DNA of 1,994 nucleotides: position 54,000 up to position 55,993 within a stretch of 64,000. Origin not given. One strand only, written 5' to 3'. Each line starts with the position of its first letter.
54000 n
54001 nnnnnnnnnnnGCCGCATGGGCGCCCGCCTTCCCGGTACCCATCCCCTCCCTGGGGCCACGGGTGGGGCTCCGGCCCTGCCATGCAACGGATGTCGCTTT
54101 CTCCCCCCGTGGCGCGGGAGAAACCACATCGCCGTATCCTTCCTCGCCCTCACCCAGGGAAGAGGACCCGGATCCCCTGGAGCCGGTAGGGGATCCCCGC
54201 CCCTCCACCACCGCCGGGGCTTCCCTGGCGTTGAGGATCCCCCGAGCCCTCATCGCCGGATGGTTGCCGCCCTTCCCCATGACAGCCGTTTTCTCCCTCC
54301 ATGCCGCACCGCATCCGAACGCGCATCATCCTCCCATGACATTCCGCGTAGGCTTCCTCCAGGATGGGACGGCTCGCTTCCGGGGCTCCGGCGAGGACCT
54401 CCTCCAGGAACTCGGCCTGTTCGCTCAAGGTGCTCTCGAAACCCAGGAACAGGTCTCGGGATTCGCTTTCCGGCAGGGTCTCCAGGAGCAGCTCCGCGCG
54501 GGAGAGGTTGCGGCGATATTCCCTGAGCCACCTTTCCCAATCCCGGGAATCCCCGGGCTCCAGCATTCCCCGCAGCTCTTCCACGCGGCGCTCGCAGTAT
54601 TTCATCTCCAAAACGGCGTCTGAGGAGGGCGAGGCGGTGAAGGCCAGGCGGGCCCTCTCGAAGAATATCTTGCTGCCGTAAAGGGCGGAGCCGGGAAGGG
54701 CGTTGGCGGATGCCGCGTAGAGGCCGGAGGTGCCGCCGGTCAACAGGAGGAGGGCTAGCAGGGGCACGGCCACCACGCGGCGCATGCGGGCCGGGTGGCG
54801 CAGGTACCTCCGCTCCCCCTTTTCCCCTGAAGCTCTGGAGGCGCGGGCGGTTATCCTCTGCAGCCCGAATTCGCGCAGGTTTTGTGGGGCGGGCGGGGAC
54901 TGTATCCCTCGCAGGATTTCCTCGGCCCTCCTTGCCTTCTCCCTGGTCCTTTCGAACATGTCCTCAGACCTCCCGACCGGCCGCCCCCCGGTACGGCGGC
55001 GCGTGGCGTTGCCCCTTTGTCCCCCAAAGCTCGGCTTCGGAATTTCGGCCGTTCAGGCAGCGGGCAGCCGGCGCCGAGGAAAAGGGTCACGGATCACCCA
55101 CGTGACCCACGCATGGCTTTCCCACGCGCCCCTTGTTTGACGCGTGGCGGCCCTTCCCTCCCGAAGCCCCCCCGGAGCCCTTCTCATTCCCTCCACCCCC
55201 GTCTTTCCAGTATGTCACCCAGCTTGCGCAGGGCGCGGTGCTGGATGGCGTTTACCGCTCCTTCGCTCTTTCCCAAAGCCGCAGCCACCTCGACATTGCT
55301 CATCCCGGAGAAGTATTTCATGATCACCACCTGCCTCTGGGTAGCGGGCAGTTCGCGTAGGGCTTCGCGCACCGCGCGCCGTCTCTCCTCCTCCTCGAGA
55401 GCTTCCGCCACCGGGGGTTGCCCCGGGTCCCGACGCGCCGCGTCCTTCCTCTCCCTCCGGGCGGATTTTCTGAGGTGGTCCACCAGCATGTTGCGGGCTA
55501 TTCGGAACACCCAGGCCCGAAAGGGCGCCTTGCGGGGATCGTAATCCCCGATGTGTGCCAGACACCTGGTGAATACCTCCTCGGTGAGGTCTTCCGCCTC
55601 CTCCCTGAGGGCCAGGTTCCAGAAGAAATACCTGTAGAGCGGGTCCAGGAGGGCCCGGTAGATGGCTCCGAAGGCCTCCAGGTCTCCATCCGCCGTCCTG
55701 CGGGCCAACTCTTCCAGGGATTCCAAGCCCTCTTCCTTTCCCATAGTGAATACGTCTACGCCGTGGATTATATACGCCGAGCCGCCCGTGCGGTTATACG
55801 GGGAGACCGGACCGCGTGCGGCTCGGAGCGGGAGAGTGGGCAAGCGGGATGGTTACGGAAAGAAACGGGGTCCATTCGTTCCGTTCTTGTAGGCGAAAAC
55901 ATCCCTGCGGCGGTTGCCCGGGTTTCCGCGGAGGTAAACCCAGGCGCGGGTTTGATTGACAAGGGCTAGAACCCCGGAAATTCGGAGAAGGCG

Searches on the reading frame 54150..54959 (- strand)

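Call 30: search_protein_families(library=pfam, proteins=[window:54150-54959:-], max_evalue=0.001)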
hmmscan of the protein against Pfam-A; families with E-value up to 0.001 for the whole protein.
window:54150-54959:- (269 aa): 1 family
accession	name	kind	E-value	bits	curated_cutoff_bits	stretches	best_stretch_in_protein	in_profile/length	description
PF18915.5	DUF5667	-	5e-11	43.3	27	1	87-173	2-77/99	Domain of unknown function (DUF5667)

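Call 79: search_protein_families(library=pfam, proteins=[window:54150-54959:-], max_evalue=1)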
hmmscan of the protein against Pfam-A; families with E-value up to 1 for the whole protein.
window:54150-54959:- (269 aa): 1 family
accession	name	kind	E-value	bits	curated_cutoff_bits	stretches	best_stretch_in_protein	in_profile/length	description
PF18915.5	DUF5667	-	5e-11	43.3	27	1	87-173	2-77/99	Domain of unknown function (DUF5667)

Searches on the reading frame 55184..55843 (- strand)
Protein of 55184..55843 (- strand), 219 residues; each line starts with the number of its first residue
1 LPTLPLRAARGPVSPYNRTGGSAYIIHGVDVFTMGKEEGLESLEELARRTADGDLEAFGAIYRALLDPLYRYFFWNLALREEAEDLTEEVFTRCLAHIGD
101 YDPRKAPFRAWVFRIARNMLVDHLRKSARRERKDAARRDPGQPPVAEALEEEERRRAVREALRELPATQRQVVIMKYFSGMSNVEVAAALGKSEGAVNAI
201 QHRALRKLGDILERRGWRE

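Call 30: search_protein_families(library=pfam, proteins=[window:55184-55843:-], max_evalue=0.001)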
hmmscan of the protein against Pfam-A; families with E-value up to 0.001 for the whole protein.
window:55184-55843:- (219 aa): 5 families
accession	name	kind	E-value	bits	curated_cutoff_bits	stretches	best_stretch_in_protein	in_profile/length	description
PF08281.18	Sigma70_r4_2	-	5e-15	55.3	25.7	1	156-208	2-54/54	Sigma-70, region 4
PF04542.20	Sigma70_r2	-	4.1e-14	52.6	24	1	62-130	2-71/71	Sigma-70 region 2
PF04545.22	Sigma70_r4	-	5.4e-12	45.5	24.1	1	161-208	1-48/50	Sigma-70, region 4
PF07638.17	Sigma70_ECF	-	1.4e-08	35.3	21.1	1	45-198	6-169/185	ECF sigma factor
PF00196.25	GerE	-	0.00088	19.3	23.5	0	168-209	4-46/57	Bacterial regulatory proteins, luxR family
